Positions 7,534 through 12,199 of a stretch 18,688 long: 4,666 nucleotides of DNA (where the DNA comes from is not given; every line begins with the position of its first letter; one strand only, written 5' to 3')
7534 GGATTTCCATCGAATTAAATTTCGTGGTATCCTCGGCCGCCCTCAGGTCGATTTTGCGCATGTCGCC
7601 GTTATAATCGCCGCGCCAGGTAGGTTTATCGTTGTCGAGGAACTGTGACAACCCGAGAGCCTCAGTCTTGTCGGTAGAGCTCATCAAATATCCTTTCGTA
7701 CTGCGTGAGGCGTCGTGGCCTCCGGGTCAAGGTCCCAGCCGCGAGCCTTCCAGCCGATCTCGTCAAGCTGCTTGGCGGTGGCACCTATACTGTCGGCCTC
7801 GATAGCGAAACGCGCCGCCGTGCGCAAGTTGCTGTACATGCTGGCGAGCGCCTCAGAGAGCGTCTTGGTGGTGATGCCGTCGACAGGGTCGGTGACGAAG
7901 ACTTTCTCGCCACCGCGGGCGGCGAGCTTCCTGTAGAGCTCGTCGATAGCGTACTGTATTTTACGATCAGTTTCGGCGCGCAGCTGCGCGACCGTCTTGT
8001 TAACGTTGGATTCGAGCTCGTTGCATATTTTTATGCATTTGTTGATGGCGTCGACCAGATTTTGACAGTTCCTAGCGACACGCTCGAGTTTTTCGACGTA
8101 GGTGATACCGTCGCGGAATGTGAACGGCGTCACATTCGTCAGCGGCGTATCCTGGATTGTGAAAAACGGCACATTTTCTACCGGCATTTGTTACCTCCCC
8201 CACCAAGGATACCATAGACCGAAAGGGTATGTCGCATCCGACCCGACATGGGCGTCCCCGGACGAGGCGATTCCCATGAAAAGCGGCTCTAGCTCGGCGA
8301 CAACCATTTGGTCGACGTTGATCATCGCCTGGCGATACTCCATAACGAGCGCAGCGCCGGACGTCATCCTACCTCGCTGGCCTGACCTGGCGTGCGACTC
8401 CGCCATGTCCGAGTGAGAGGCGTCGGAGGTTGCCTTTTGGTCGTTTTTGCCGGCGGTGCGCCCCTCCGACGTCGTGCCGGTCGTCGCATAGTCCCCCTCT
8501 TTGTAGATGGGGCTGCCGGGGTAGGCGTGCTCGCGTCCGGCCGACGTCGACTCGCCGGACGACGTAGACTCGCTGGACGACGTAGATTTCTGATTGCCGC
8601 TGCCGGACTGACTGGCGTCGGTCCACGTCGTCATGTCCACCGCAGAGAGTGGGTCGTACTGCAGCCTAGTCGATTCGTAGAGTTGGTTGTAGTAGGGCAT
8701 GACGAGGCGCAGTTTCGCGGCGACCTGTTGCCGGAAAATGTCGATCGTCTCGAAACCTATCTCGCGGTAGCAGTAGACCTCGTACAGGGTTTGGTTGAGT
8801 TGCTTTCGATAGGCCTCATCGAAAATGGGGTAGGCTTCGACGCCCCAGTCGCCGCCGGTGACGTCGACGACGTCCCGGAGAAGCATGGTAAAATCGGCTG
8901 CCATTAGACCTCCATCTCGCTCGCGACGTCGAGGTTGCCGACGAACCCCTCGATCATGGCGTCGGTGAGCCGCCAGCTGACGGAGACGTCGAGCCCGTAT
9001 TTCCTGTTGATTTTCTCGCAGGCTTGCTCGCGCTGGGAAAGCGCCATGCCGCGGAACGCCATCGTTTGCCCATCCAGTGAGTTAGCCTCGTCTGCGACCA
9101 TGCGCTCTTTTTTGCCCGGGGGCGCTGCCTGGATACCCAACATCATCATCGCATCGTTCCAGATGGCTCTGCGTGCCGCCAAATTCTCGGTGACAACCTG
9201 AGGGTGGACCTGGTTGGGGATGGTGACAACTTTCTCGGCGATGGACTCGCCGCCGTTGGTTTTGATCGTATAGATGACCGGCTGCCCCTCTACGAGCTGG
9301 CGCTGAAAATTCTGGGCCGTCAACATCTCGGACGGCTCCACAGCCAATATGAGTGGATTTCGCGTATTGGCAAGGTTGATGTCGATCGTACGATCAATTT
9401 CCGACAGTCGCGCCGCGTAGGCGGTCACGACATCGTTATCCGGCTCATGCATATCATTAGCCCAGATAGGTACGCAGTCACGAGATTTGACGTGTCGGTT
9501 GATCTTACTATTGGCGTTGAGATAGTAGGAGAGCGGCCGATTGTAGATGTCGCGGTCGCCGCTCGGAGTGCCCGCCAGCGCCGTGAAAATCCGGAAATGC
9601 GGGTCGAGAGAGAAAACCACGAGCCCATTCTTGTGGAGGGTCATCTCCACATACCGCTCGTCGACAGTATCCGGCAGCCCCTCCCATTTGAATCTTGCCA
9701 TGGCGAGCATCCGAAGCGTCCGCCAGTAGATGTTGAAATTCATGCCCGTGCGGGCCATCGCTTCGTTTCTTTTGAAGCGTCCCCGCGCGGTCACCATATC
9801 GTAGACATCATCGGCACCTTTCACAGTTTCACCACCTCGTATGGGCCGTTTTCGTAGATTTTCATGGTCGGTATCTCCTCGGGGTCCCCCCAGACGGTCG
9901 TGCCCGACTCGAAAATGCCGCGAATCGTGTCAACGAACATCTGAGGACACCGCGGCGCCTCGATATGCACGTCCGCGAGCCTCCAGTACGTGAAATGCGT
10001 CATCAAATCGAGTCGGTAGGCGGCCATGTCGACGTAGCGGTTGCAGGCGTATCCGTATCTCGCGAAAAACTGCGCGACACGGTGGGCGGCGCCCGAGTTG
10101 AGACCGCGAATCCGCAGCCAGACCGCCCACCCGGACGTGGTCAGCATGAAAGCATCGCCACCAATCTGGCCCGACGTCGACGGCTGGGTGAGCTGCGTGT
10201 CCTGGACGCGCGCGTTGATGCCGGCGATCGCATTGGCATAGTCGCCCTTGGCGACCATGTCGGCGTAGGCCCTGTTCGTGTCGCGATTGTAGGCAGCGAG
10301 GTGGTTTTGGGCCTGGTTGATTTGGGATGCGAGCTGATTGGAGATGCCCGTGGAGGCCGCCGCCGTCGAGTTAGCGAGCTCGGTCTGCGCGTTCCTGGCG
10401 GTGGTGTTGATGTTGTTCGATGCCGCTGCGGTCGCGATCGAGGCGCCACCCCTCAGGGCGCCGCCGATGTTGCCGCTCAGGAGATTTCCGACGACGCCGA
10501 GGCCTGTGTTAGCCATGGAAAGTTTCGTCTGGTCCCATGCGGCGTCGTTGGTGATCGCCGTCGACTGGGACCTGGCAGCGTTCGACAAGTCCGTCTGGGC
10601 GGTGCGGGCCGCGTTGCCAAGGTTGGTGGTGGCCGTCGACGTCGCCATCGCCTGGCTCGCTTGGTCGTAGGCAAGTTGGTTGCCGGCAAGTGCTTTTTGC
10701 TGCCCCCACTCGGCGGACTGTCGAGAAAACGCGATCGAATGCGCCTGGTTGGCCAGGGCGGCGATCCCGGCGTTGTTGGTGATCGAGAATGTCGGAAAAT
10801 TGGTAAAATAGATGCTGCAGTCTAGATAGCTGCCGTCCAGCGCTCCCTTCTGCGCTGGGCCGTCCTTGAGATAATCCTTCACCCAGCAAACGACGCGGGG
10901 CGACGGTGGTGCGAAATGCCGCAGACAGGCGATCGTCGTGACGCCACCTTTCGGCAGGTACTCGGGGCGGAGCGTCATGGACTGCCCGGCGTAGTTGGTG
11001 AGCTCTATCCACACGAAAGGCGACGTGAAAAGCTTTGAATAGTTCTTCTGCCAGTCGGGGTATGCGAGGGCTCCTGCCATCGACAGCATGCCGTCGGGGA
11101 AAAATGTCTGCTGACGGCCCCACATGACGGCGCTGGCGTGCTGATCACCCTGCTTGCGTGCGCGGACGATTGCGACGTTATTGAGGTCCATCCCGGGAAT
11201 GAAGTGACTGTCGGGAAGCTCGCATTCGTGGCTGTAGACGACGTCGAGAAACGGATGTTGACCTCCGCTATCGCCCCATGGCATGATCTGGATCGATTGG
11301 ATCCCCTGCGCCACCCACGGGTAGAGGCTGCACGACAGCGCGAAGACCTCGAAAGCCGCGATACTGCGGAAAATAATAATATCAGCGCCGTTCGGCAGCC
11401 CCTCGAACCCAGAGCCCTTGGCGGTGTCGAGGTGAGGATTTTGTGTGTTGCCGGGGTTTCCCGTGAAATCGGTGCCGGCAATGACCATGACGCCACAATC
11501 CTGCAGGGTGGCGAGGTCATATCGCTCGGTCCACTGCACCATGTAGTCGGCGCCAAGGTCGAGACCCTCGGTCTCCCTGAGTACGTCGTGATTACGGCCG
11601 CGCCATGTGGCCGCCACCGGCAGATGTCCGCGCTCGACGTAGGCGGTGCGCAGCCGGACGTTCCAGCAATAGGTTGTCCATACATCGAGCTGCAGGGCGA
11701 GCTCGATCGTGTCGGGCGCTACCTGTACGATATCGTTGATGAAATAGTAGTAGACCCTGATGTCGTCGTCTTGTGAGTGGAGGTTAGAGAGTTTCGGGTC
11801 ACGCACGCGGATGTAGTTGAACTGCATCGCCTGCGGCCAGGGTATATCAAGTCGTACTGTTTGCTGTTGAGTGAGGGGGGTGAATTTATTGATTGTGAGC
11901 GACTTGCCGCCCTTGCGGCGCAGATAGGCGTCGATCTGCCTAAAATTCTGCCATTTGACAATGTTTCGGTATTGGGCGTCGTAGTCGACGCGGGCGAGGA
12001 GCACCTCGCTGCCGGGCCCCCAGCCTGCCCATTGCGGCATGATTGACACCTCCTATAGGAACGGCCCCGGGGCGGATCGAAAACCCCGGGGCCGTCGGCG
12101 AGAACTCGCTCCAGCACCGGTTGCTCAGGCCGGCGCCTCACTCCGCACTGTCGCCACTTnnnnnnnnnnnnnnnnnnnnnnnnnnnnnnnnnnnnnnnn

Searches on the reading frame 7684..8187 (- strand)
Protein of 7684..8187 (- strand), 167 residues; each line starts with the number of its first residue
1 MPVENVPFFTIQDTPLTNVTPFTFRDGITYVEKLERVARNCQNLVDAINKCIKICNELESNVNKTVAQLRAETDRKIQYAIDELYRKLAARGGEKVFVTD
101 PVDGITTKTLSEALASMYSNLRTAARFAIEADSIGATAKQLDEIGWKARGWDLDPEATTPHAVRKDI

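Call 19: search_protein_families(library=pfam, proteins=[window:7684-8187:-], max_evalue=0.1)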
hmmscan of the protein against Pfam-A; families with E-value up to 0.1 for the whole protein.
window:7684-8187:- (167 aa): 3 families
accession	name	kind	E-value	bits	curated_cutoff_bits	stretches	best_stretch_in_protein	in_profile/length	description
PF23793.1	LysC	-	0.0061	16.9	27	1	11-52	25-66/69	Rz1-like lysis system protein LysC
PF20301.3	pNTSase1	-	0.019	15.3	25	1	93-132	71-107/161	Predicted novel nucleotide synthetase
PF18699.6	MRPL52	-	0.065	13.9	26.6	1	12-78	16-80/92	Mitoribosomal protein mL52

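Call 38: search_protein_families(library=phrogs, proteins=[window:7684-8187:-], max_evalue=0.05)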
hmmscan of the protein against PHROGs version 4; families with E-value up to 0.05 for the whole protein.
window:7684-8187:- (167 aa): 3 families
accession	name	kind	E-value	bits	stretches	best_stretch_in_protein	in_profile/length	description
phrog_456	-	lysis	0.011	16.4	1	11-53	45-88/102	Rz-like spanin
phrog_2801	-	unknown function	0.036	13.4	1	31-98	406-472/735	-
phrog_12529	-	unknown function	0.041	14.8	0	108-127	4-23/55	-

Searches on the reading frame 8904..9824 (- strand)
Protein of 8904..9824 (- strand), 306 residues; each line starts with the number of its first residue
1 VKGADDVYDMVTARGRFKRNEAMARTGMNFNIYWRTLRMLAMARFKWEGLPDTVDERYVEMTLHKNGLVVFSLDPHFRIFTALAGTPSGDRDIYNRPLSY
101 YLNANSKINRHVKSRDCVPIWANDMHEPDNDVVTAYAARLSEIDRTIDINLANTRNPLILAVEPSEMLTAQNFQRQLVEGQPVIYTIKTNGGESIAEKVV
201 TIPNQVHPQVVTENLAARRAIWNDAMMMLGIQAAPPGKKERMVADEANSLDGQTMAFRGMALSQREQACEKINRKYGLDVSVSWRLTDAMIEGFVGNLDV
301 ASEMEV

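Call 7: search_protein_families(library=pfam, proteins=[window:8904-9824:-], max_evalue=0.01)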
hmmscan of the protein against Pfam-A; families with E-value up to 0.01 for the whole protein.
window:8904-9824:- (306 aa): 1 family
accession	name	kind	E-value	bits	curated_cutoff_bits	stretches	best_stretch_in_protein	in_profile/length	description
PF05352.17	Phage_connector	-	5.7e-44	151.1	25.6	1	26-285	13-277/281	Phage Connector (GP10)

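Call 8: search_protein_families(library=phrogs, proteins=[window:8904-9824:-], max_evalue=0.01)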
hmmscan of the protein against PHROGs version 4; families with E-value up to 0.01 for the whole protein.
window:8904-9824:- (306 aa): 1 family
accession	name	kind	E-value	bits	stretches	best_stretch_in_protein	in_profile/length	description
phrog_2038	-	connector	9.6e-63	213.4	1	22-291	17-295/314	upper collar connector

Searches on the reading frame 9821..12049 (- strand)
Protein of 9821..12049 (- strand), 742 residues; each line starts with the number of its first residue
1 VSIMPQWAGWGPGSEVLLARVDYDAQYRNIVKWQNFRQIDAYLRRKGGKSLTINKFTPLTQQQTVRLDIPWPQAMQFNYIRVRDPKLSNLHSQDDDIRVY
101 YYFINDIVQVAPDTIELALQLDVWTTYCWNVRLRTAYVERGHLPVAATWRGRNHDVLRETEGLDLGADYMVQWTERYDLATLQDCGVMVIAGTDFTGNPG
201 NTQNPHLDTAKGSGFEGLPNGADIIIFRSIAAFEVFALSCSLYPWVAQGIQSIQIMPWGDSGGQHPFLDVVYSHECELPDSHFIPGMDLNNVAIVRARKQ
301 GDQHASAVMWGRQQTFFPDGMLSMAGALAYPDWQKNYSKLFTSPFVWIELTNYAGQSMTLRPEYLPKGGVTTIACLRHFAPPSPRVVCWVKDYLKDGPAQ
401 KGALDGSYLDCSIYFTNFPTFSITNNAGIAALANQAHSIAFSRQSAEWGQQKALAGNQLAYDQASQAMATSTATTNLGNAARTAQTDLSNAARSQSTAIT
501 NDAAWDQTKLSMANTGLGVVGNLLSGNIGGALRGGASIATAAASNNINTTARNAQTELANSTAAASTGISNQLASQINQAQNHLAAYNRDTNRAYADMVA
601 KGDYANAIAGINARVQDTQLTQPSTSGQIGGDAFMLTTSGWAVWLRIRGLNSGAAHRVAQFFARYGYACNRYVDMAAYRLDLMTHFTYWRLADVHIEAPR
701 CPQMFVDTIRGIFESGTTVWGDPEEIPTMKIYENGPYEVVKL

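Call 7: search_protein_families(library=pfam, proteins=[window:9821-12049:-], max_evalue=0.01)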
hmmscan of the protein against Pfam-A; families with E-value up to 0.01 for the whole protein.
window:9821-12049:- (742 aa): 1 family
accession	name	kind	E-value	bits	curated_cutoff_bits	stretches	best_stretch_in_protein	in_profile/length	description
PF20934.2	phi29_gp9_C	-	1.8e-06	27.5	27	1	565-721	284-437/449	Bacillus phage phi29, Tail knob protein gp9, C-terminal domain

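Call 8: search_protein_families(library=phrogs, proteins=[window:9821-12049:-], max_evalue=0.01)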
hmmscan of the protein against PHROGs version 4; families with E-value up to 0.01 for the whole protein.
window:9821-12049:- (742 aa): 4 families
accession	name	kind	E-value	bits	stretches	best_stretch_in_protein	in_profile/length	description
phrog_2248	-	tail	2.6e-80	271.8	2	26-503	17-460/590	tail protein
phrog_9205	-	unknown function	2.2e-10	39.9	1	458-730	877-1139/1144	-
phrog_16615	-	other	6.9e-10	39.3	1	15-175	4-157/529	peptidase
phrog_16740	-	tail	1e-08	35.9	1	543-738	204-397/399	tail protein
